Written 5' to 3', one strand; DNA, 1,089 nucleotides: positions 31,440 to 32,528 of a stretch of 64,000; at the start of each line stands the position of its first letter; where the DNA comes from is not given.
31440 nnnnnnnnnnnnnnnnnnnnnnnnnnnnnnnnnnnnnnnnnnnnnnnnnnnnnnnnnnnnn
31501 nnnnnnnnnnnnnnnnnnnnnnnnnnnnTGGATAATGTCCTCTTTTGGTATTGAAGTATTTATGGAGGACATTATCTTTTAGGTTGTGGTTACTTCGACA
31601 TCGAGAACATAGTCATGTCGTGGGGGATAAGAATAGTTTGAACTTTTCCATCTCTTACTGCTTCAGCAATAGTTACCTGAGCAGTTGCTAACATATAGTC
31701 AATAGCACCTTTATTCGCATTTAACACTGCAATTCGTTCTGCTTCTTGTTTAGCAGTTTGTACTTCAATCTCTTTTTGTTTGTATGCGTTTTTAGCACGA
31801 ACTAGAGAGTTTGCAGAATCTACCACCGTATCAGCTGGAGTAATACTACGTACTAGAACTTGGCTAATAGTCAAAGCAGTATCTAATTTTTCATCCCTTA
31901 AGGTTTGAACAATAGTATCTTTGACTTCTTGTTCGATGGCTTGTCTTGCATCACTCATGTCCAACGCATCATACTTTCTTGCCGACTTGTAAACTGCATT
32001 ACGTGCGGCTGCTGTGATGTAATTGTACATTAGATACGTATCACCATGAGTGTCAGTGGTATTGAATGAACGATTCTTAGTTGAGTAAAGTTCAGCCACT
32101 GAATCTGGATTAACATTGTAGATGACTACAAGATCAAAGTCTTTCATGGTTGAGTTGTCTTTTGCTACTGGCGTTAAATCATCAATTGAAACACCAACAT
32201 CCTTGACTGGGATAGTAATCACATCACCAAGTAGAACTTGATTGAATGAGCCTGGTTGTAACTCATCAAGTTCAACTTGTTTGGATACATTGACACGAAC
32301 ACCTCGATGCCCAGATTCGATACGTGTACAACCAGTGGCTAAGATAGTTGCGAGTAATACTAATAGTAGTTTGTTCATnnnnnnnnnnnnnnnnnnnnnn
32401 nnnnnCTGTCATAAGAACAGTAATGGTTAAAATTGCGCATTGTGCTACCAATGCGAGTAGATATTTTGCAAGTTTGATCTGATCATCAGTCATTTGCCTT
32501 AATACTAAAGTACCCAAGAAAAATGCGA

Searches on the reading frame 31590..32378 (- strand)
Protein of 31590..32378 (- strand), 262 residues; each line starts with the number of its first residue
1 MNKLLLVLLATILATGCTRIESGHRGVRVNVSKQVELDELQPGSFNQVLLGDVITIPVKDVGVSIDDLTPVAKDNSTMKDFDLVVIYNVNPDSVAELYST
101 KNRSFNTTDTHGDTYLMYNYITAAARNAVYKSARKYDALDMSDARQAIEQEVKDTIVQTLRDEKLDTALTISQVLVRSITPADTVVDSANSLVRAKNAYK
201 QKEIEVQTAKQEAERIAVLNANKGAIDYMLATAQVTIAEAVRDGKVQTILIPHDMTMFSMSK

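Call 40: search_protein_families(library=phrogs, proteins=[window:31590-32378:-], max_evalue=0.001)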
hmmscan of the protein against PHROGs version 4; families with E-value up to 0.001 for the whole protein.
window:31590-32378:- (262 aa): 1 family
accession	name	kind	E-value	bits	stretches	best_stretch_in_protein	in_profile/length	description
phrog_200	-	other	1.5e-30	107.6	1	5-235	88-301/379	lipoprotein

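Call 41: search_protein_families(library=pfam, proteins=[window:31590-32378:-], max_evalue=0.001)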
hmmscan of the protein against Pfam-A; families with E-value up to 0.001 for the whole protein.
window:31590-32378:- (262 aa): 1 family
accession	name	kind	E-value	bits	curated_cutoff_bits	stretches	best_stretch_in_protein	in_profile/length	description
PF01145.31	Band_7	-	4.2e-17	63.2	23.6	1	19-213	2-176/176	SPFH domain / Band 7 family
